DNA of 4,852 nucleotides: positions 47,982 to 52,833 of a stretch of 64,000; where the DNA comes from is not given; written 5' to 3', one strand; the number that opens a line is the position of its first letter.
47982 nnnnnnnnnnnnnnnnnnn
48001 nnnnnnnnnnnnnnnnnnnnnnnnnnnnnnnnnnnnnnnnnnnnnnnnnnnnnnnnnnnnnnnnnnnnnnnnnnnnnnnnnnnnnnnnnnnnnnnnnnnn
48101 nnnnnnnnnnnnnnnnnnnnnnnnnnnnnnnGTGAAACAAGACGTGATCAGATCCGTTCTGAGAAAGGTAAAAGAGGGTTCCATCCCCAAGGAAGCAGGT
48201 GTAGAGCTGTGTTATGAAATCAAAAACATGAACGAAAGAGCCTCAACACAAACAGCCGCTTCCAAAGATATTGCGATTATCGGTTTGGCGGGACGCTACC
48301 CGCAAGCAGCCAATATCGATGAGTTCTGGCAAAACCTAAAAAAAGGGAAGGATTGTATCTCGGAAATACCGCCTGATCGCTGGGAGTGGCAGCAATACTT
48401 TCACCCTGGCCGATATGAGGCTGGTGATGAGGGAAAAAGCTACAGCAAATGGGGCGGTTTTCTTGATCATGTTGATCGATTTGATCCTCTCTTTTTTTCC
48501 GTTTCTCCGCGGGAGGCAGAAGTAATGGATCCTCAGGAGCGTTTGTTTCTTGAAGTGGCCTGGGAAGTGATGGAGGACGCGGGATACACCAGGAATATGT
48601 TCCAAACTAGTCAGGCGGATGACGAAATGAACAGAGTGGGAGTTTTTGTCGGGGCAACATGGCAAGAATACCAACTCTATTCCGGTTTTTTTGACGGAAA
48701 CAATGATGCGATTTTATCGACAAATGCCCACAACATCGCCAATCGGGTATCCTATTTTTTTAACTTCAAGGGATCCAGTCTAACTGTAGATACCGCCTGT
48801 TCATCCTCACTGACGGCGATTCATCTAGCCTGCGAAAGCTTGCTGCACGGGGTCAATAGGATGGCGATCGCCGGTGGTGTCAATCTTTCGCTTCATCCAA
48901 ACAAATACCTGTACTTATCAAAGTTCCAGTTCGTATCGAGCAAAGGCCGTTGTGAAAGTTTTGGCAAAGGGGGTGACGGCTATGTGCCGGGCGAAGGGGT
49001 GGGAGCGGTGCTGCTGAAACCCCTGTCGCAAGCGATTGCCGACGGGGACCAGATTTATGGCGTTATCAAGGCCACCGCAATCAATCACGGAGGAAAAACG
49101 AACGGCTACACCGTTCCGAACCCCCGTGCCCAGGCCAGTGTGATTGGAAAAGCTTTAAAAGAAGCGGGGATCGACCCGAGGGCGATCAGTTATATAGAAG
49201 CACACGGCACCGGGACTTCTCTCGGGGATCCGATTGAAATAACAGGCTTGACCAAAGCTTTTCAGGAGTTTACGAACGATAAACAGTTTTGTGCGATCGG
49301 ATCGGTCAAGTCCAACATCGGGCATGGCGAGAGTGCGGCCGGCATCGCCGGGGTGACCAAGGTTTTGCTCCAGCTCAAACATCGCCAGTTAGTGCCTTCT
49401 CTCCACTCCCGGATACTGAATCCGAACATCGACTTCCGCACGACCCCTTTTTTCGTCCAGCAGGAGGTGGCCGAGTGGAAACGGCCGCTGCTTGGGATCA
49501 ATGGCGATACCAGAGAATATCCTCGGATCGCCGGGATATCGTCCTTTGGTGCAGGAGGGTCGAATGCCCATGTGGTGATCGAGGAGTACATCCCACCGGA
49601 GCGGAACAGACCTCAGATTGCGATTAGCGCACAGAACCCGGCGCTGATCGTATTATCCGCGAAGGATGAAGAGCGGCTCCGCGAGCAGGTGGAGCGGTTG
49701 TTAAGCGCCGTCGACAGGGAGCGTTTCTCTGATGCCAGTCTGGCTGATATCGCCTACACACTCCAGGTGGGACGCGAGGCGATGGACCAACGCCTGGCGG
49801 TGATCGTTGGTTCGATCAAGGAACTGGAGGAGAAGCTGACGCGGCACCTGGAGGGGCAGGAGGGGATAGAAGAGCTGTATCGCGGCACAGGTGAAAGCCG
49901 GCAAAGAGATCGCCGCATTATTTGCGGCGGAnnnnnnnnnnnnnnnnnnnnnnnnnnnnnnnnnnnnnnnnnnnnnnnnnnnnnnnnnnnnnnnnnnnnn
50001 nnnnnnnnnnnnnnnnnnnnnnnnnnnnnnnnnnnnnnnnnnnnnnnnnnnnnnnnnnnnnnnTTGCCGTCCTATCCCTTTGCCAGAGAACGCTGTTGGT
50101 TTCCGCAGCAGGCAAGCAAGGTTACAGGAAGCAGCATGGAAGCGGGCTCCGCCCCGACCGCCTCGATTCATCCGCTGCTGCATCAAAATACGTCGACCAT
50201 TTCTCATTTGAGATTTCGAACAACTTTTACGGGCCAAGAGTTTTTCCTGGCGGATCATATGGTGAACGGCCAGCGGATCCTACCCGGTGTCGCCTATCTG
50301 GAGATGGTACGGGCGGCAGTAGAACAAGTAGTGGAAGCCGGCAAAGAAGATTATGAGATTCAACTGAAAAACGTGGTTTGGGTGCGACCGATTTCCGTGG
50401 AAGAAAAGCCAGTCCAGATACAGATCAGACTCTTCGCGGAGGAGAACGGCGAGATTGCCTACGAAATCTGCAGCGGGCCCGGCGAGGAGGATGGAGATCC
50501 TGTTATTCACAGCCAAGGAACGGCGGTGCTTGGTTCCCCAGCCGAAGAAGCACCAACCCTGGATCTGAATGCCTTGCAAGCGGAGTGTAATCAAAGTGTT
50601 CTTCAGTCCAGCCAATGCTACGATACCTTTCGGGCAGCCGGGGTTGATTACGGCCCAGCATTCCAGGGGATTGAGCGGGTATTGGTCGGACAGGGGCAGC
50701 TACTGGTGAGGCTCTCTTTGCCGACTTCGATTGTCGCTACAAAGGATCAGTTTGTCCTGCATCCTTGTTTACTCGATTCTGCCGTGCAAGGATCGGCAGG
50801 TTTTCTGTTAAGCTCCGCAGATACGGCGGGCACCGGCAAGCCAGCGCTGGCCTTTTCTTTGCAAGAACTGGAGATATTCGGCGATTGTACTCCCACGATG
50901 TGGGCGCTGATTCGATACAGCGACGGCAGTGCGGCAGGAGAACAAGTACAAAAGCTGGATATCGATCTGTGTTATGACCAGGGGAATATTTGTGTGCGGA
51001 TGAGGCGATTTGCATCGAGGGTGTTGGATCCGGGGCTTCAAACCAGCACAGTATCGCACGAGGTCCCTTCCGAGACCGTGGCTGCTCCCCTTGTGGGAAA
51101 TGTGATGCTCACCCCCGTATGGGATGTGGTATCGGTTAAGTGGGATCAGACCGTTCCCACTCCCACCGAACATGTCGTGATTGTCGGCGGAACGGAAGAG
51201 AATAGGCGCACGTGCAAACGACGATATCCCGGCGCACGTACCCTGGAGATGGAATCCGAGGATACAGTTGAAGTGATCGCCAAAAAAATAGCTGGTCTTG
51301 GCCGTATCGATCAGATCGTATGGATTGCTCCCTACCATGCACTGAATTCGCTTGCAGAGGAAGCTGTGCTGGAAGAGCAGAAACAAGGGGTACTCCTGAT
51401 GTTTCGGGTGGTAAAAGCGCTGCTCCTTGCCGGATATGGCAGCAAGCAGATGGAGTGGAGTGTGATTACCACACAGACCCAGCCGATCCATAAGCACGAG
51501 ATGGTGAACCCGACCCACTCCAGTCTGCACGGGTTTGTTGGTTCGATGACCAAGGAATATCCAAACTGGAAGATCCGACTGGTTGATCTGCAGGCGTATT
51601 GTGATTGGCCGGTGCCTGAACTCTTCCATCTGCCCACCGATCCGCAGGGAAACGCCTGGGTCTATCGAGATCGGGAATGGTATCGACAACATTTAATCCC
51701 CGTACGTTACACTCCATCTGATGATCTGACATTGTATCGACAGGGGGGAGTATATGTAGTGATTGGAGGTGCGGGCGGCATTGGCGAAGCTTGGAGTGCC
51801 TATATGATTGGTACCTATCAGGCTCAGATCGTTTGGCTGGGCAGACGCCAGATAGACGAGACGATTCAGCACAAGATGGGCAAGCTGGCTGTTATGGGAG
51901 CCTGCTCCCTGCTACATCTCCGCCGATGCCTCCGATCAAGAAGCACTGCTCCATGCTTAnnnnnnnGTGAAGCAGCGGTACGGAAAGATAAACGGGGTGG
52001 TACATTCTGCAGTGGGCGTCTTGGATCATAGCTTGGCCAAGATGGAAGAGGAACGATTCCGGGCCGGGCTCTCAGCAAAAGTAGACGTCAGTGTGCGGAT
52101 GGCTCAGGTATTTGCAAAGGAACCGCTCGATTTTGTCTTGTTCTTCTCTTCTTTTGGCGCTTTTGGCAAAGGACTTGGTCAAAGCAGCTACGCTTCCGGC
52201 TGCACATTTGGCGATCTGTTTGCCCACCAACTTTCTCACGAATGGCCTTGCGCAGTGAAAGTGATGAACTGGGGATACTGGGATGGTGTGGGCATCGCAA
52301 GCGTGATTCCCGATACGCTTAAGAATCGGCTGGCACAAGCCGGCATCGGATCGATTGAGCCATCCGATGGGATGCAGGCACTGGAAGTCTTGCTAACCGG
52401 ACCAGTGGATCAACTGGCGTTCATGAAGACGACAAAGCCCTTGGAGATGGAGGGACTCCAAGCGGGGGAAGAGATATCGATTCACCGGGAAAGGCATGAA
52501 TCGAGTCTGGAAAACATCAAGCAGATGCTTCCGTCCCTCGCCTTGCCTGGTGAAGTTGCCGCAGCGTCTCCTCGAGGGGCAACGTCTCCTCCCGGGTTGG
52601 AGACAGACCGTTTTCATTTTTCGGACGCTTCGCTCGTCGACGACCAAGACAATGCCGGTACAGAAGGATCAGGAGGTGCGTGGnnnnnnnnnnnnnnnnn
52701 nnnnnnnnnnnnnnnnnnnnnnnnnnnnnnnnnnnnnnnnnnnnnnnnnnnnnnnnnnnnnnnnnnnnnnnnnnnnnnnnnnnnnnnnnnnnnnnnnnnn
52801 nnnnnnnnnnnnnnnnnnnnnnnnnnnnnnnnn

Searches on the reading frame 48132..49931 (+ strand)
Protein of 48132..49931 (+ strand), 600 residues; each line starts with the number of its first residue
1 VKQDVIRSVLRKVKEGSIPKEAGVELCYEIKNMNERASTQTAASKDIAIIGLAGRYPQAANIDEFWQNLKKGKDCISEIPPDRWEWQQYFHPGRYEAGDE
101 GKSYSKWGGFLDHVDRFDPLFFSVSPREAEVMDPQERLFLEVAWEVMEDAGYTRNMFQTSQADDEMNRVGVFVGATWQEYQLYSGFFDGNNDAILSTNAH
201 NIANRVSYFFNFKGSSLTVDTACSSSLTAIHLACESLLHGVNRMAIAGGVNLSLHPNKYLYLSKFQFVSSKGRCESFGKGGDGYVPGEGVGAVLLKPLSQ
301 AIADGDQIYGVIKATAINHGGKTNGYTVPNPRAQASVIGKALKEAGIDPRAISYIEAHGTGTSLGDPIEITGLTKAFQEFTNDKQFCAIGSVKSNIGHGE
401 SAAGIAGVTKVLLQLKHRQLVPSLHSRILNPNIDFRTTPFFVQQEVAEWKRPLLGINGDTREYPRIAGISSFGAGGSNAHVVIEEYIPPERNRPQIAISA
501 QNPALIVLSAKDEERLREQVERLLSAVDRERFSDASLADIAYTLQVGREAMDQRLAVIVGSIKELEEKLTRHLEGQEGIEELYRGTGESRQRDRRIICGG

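Call 5: search_protein_families(library=pfam, proteins=[window:48132-49931:+], max_evalue=0.001)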
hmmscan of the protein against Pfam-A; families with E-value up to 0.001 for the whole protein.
window:48132-49931:+ (600 aa): 6 families
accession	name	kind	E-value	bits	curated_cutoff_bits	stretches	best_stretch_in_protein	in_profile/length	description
PF00109.32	ketoacyl-synt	-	1.9e-87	293.5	20.8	1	45-301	2-252/252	Beta-ketoacyl synthase, N-terminal domain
PF02801.28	Ketoacyl-synt_C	-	2.2e-43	147.5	20.8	1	309-425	1-117/119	Beta-ketoacyl synthase, C-terminal domain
PF22336.2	RhiE-like_linker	-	3e-21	75.6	27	1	507-575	1-66/67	RhiE-like, KS-MAT linker domain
PF22621.2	CurL-like_PKS_C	-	1.6e-17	63.7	27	1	505-569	2-64/64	CurL-like, PKS C-terminal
PF16197.11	KAsynt_C_assoc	-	1e-12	48.9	33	1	430-534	2-91/111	Ketoacyl-synthetase C-terminal extension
PF00108.29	Thiolase_N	-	0.00011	22.1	26.4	1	215-251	77-113/260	Thiolase, N-terminal domain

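Call 7: search_protein_families(library=ncbifam, proteins=[window:48132-49931:+], max_evalue=0.001)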
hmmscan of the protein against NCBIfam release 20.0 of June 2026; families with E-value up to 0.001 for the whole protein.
window:48132-49931:+ (600 aa): 21 families
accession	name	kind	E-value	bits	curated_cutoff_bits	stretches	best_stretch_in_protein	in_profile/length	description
NF045894.1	PKS_plus_SDR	equivalog_domain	2.7e-160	535.6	1740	1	46-592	2-531/1515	type I polyketide synthase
NF040607.1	mycolic_Pks13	equivalog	5.9e-135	451.6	2100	1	35-532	91-568/1680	polyketide synthase Pks13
NF041183.1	Pks2_ls1_myc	equivalog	2.3e-121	406.1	2400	1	47-575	4-518/2086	sulfolipid-1 biosynthesis phthioceranic/hydroxyphthioceranic acid synthase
TIGR02813.1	omega_3_PfaA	subfamily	8e-88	294.8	1010.1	2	202-571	185-548/2582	polyketide-type polyunsaturated fatty acid synthase PfaA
NF053555.1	prodigi_MBC_PigJ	equivalog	5.7e-45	153.8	900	1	213-485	503-758/759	prodigiosin MBC biosynthesis protein PigJ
TIGR03150.1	fabF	equivalog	1.5e-34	119.4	493.75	1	47-438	3-378/407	beta-ketoacyl-ACP synthase II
NF005589.0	PRK07314.1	subfamily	7.7e-31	107.3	387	1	45-435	4-378/413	beta-ketoacyl-ACP synthase II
NF058662.1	cispenta_AmcF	equivalog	8.7e-31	107.2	325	1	197-425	103-325/369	cispentacin biosynthesis acyltransferase subunit AmcF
NF005076.0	PRK06501.1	equivalog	4.5e-30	104.9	629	1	199-439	151-393/425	beta-ketoacyl-ACP synthase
NF005490.0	PRK07103.1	equivalog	5.5e-30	104.7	445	1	196-424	142-369/414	polyketide beta-ketoacyl:acyl carrier protein synthase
NF006587.0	PRK09116.1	equivalog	3.9e-27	95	470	1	197-430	138-367/408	beta-ketoacyl-ACP synthase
NF004970.0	PRK06333.1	subfamily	6.9e-26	91.1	525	1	203-486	153-422/424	beta-ketoacyl-ACP synthase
NF006618.0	PRK09185.1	subfamily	2.3e-22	79.6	407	1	197-483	135-390/394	beta-ketoacyl-ACP synthase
NF004618.0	PRK05952.1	equivalog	3.3e-22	78.9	455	1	194-425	118-342/384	beta-ketoacyl-ACP synthase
NF006274.0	PRK08439.1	equivalog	6.5e-20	71.3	621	1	124-439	61-376/406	beta-ketoacyl-ACP synthase II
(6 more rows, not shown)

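Call 51: find_homologous_proteins(query=window:48132-49931:+, max_evalue=1e-100)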
Query window:48132-49931:+ (600 aa): 3509 proteins with E <= 1e-100 among 8000 candidates; the best 120 are listed.
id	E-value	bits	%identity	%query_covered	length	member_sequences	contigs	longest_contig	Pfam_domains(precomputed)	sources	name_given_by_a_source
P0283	1.2e-243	828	59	93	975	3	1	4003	PF22336.3,PF00109.33,PF22621.3,PF00550.32,PF00108.30,PF02801.29,PF16197.12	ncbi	ncbi:beta-ketoacyl synthase N-terminal-like domain-containing protein, partial [Pelosinus fermentans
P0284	1.6e-242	825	68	90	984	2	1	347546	PF22336.3,PF00109.33,PF22621.3,PF00550.32,PF00108.30,PF02801.29,PF23297.2,PF16197.12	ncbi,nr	ncbi:MAG TPA: hypothetical protein DEF36_10925, partial [Desulfotomaculum sp.]|nr:hypothetical prote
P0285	1.1e-240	819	69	90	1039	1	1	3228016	PF22336.3,PF00109.33,PF22621.3,PF00550.32,PF02801.29,PF23297.2,PF16197.12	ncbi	ncbi:beta-ketoacyl synthase N-terminal-like domain-containing protein [Syntrophomonas curvata]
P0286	2.9e-239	814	47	78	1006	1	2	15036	PF22336.3,PF00109.33,PF22621.3,PF00550.32,PF02801.29,PF23297.2,PF16197.12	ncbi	-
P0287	4.3e-237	807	56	90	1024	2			PF22336.3,PF00109.33,PF22621.3,PF00550.32,PF00108.30,PF02801.29,PF16197.12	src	-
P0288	5.5e-237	806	64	91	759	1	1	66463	PF22336.3,PF00109.33,PF22621.3,PF00550.32,PF02801.29,PF16197.12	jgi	jgi:polyketide synthase PksN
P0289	2.1e-234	798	65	92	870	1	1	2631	PF22336.3,PF00109.33,PF22621.3,PF00550.32,PF00108.30,PF02801.29,PF23297.2,PF16197.12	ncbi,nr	ncbi:MAG TPA: beta-ketoacyl synthase N-terminal-like domain-containing protein, partial [Ruminiclost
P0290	1.3e-232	792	61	95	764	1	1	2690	PF22336.3,PF00109.33,PF22621.3,PF00108.30,PF02801.29,PF16197.12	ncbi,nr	ncbi:MAG: hypothetical protein JWM99_2006, partial [Verrucomicrobiales bacterium]|nr:hypothetical pr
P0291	7.0e-231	786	65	89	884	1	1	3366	PF22336.3,PF00109.33,PF22621.3,PF00550.32,PF00108.30,PF02801.29,PF16197.12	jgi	jgi:acyl transferase domain-containing protein/acyl carrier protein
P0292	1.5e-227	775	63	92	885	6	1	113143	PF08659.17,PF22336.3,PF00109.33,PF22621.3,PF00550.32,PF13561.13,PF00108.30,PF00106.32,PF02801.29,PF16197.12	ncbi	-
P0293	2.3e-227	775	64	90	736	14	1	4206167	PF22336.3,PF00109.33,PF22621.3,PF00108.30,PF02801.29,PF16197.12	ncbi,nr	ncbi:hypothetical protein BK055_09500 [Bacillus velezensis]|nr:hypothetical protein BK055_09500 [Bac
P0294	1.2e-226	772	63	93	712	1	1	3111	PF22336.3,PF00109.33,PF22621.3,PF00108.30,PF02801.29,PF16197.12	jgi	jgi:acyl transferase domain-containing protein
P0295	6.4e-225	767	63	90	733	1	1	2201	PF22336.3,PF00109.33,PF22621.3,PF00108.30,PF02801.29,PF16197.12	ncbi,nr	ncbi:MAG TPA: hypothetical protein ENK04_14335, partial [Gammaproteobacteria bacterium]|nr:hypotheti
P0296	1.5e-224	765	66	86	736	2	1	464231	PF22336.3,PF00109.33,PF22621.3,PF00550.32,PF00108.30,PF02801.29,PF16197.12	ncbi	-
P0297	4.5e-222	757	64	89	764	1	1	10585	PF22336.3,PF00109.33,PF22621.3,PF00550.32,PF02801.29,PF16197.12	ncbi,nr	ncbi:MAG TPA: beta-ketoacyl synthase N-terminal-like domain-containing protein, partial [Ktedonobact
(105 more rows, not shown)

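Call 52: find_encoding_contigs(protein=P0285, flank=10000, max_places=2)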
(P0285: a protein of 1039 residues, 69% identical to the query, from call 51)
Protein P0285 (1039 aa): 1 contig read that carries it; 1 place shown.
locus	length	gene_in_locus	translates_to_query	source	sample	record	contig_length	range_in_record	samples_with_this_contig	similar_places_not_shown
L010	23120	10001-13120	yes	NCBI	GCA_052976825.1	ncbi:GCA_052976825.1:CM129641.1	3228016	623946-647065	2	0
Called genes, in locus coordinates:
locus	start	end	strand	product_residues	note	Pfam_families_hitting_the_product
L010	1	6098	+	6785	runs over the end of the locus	PF00668:Condensation, PF00501:AMP-binding, PF00550:PP-binding, PF13193:AMP-binding_C, PF00109:ketoacyl-synt, PF02801:Ketoacyl-synt_C, PF16197:KAsynt_C_assoc, PF22336:RhiE-like_linker, +44 more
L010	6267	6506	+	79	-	PF00550:PP-binding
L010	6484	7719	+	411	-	PF00109:ketoacyl-synt, PF02801:Ketoacyl-synt_C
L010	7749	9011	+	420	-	PF01154:HMG_CoA_synt_N, PF08540:HMG_CoA_synt_C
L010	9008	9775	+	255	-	PF00378:ECH_1, PF16113:ECH_2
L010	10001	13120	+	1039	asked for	PF23297:ACP_SdgA_C (faint), PF00550:PP-binding, PF00109:ketoacyl-synt, PF02801:Ketoacyl-synt_C, PF16197:KAsynt_C_assoc, PF22336:RhiE-like_linker, PF22621:CurL-like_PKS_C, PF00550:PP-binding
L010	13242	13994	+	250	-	PF00378:ECH_1, PF16113:ECH_2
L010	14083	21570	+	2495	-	PF00550:PP-binding, PF00109:ketoacyl-synt, PF02801:Ketoacyl-synt_C, PF16197:KAsynt_C_assoc, PF22336:RhiE-like_linker, PF22621:CurL-like_PKS_C, PF21089:PKS_DH_N, PF14765:PS-DH, +13 more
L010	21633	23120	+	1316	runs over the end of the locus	PF00668:Condensation, PF00501:AMP-binding, PF13193:AMP-binding_C, PF00550:PP-binding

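Call 53: find_encoding_contigs(protein=P0284, flank=10000, max_places=2)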
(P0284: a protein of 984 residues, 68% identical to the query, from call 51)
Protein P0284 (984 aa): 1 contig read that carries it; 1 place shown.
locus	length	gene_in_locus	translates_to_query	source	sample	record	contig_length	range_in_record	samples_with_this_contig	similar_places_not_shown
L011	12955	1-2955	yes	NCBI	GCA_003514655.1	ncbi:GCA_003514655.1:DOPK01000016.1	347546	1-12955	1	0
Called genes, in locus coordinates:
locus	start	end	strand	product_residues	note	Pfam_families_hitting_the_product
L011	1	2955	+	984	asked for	PF00550:PP-binding, PF00109:ketoacyl-synt, PF02801:Ketoacyl-synt_C, PF16197:KAsynt_C_assoc, PF22336:RhiE-like_linker, PF22621:CurL-like_PKS_C, PF00550:PP-binding, PF23297:ACP_SdgA_C, +1 more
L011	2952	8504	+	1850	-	PF00668:Condensation, PF00501:AMP-binding, PF13193:AMP-binding_C, PF00550:PP-binding, PF00668:Condensation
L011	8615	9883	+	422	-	PF05977:MFS_3, PF07690:MFS_1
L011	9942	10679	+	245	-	PF02525:Flavodoxin_2, PF03358:FMN_red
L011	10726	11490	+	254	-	PF00149:Metallophos, PF12850:Metallophos_2 (weak)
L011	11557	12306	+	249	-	PF01648:ACPS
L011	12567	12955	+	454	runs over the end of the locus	PF00395:SLH, PF13205:Big_5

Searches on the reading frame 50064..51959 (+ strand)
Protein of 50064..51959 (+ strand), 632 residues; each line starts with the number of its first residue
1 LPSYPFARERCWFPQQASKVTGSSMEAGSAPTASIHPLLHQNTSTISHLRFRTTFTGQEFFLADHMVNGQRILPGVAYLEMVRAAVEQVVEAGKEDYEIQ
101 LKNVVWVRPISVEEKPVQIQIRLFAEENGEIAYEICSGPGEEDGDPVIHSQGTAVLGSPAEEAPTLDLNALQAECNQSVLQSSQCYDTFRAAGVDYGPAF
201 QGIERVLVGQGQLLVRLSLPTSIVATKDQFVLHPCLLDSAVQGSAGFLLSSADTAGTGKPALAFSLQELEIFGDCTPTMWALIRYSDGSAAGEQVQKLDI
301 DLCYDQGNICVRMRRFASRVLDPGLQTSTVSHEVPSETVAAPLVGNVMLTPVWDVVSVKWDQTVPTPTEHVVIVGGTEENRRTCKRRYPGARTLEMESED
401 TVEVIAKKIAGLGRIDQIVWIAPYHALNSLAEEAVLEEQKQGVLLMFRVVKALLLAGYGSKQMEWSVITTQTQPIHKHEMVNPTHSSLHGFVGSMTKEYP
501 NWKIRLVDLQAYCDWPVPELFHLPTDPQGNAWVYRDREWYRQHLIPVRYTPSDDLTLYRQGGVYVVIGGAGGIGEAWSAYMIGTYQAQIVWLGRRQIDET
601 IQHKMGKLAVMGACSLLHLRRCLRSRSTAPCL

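Call 5: search_protein_families(library=pfam, proteins=[window:50064-51959:+], max_evalue=0.001)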
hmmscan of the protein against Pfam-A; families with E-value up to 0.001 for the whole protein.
window:50064-51959:+ (632 aa): 3 families
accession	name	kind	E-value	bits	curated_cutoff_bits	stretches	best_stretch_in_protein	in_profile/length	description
PF14765.12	PS-DH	-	1.5e-30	106.4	23.7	1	165-322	3-160/166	Polyketide synthase dehydratase N-terminal domain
PF21089.3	PKS_DH_N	-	2.4e-30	105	27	1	36-137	1-102/103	Polyketide synthase dehydratase domain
PF08659.16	KR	-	2.3e-05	24.8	22.6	1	562-613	1-53/180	KR domain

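Call 7: search_protein_families(library=ncbifam, proteins=[window:50064-51959:+], max_evalue=0.001)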
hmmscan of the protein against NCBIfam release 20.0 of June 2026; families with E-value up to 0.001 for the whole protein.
window:50064-51959:+ (632 aa): 4 families
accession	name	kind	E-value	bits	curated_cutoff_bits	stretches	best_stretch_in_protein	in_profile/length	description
NF041183.1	Pks2_ls1_myc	equivalog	6.4e-23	79.6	2400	1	56-556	919-1397/2086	sulfolipid-1 biosynthesis phthioceranic/hydroxyphthioceranic acid synthase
TIGR04532.1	PT_fungal_PKS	subfamily_domain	1.9e-13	50.5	168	1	48-249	18-244/329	polyketide product template domain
TIGR02813.1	omega_3_PfaA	subfamily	2.8e-07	27.6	1010.1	1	51-245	2300-2495/2582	polyketide-type polyunsaturated fatty acid synthase PfaA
NF045894.1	PKS_plus_SDR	equivalog_domain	4.2e-07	27.9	1740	1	399-603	997-1199/1515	type I polyketide synthase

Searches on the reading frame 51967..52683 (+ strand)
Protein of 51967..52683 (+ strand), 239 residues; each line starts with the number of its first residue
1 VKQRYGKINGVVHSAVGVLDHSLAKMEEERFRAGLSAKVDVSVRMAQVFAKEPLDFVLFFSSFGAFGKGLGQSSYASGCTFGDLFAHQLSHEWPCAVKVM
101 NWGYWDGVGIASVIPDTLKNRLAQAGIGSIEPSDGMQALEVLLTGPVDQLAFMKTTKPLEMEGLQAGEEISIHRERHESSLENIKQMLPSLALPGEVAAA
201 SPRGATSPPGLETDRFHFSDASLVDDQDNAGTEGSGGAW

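Call 5: search_protein_families(library=pfam, proteins=[window:51967-52683:+], max_evalue=0.001)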
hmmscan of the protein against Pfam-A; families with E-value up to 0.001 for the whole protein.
window:51967-52683:+ (239 aa): 1 family
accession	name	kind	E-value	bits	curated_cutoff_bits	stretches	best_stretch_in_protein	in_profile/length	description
PF08659.16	KR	-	7.1e-20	72.1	22.6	1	2-106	76-179/180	KR domain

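Call 7: search_protein_families(library=ncbifam, proteins=[window:51967-52683:+], max_evalue=0.001)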
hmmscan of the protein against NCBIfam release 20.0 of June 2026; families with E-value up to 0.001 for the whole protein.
window:51967-52683:+ (239 aa): 5 families
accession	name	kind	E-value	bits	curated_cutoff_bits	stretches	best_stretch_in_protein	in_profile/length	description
NF045894.1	PKS_plus_SDR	equivalog_domain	1.9e-16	58.9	1740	1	7-149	1237-1375/1515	type I polyketide synthase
NF041183.1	Pks2_ls1_myc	equivalog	2.4e-09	34.6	2400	1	8-143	1831-1958/2086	sulfolipid-1 biosynthesis phthioceranic/hydroxyphthioceranic acid synthase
NF037941.1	PKS_NbtC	equivalog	6.8e-07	27.6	1150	1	8-136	759-883/1027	nocobactin polyketide synthase NbtC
TIGR02813.1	omega_3_PfaA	subfamily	8.4e-07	26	1010.1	1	7-112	2121-2227/2582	polyketide-type polyunsaturated fatty acid synthase PfaA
NF037940.1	PKS_MbtD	equivalog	3e-06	25.6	1150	1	11-161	732-876/978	mycobactin polyketide synthase MbtD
